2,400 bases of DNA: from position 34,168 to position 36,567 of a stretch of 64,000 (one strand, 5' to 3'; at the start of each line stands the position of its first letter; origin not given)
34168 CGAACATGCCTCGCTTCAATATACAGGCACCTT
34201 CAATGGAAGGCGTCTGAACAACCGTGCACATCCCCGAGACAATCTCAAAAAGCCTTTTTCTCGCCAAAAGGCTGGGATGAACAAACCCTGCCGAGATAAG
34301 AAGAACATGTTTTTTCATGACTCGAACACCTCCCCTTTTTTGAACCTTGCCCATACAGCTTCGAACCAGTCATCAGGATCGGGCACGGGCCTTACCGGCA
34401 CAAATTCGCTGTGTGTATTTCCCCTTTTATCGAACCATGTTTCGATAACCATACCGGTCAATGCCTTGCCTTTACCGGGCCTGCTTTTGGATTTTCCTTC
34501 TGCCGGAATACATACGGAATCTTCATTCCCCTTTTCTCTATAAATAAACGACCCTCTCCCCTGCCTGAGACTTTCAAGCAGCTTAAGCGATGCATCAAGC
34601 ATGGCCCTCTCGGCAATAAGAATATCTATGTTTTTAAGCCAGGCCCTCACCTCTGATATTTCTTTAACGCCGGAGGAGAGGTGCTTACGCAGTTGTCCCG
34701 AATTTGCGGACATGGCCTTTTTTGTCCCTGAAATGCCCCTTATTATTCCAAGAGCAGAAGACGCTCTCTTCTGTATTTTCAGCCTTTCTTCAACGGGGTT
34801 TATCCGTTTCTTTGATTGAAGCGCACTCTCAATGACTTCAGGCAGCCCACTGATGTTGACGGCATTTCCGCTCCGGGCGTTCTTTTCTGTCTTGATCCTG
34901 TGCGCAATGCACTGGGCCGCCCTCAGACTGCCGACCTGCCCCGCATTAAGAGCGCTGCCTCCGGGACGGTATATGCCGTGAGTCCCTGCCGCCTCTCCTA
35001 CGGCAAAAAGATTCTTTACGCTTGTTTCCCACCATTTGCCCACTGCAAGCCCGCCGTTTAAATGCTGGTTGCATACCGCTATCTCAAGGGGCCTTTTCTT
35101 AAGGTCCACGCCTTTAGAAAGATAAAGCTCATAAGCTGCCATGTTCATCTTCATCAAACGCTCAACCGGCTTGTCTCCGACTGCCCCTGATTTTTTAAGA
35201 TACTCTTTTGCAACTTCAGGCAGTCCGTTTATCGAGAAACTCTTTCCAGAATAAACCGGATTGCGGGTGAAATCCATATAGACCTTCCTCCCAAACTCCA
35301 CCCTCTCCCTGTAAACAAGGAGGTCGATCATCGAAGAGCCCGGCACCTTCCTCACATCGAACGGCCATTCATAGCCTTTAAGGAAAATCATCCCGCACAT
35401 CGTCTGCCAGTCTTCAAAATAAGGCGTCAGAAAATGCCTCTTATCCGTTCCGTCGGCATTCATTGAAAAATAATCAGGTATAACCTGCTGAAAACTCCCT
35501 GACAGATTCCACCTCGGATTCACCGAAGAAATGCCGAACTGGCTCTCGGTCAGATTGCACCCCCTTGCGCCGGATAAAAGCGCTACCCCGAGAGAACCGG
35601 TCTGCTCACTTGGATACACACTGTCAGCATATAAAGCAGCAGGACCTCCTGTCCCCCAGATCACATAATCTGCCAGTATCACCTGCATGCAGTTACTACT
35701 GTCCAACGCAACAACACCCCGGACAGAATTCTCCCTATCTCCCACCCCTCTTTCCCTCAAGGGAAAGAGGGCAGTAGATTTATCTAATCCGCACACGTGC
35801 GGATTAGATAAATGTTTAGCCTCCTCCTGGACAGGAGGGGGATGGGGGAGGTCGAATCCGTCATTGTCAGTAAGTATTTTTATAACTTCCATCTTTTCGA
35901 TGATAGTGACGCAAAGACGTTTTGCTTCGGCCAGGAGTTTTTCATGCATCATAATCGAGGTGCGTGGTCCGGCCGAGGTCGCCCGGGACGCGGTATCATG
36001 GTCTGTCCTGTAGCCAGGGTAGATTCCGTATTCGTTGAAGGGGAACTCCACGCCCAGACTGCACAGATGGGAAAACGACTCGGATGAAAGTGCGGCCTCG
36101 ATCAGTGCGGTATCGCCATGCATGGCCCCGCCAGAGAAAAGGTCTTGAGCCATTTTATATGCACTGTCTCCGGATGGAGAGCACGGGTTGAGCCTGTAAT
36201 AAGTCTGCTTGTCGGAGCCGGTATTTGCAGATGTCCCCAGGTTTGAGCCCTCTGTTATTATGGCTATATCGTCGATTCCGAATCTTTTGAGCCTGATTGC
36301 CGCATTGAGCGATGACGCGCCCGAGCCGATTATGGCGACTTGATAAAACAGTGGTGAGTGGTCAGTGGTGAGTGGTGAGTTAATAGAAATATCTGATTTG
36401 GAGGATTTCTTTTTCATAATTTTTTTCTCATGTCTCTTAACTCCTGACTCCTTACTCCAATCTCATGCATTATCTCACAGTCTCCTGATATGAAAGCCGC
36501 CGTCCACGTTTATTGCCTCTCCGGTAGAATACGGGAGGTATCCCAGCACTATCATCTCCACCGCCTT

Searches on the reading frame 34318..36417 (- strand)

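Call 58: search_protein_families(library=ncbifam, proteins=[window:34318-36417:-], max_evalue=0.00001)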
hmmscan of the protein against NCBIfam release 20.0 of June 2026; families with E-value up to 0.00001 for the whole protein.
window:34318-36417:- (700 aa): 16 families
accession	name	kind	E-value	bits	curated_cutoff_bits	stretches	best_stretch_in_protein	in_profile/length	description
NF004900.0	PRK06263.1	equivalog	5.1e-27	94.7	718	2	428-615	323-511/546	fumarate reductase (CoM/CoB) subunit TfrA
TIGR00551.1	nadB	equivalog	2.4e-20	72.7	452.75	2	429-517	308-398/489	L-aspartate oxidase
NF005867.0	PRK07804.1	equivalog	2.5e-16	59.1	639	1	433-613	340-504/548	L-aspartate oxidase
NF005978.0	PRK08071.1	equivalog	9.3e-16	57.3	621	1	434-562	312-429/514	L-aspartate oxidase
NF005701.0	PRK07512.1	equivalog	1.2e-13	50.3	528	0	427-570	314-442/516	L-aspartate oxidase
TIGR01812.1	sdhA_frdA_Gneg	subfamily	1.5e-12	46.8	567.3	0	435-572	323-470/568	succinate dehydrogenase or fumarate reductase, flavoprotein subunit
NF004820.0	PRK06175.1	equivalog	1.2e-11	44.2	472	1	421-513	298-392/433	L-aspartate oxidase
NF006567.0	PRK09077.1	equivalog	2.3e-11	42.6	629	0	415-514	314-415/537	L-aspartate oxidase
NF006254.0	PRK08401.1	equivalog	1.9e-10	40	726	0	428-509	284-368/466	L-aspartate oxidase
NF005866.0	PRK07803.1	equivalog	7.8e-10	37.5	819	1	435-571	372-510/631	fumarate reductase/succinate dehydrogenase flavoprotein subunit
NF005636.0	PRK07395.1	subfamily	3.8e-09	35.3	723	0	435-506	331-404/560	L-aspartate oxidase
TIGR01813.1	flavo_cyto_c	subfamily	1.1e-08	34.2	285.45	0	26-187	1-162/444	flavocytochrome c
NF004724.0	PRK06069.1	subfamily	8.9e-08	30.7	826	0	435-611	333-516/577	succinate dehydrogenase/fumarate reductase flavoprotein subunit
NF006686.0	PRK09231.1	equivalog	2.7e-06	26.2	854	0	435-577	340-481/598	fumarate reductase (quinol) flavoprotein subunit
TIGR01811.1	sdhA_Bsu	subfamily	3.3e-06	26.1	541.35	0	436-543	352-457/603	succinate dehydrogenase (quinone) flavoprotein subunit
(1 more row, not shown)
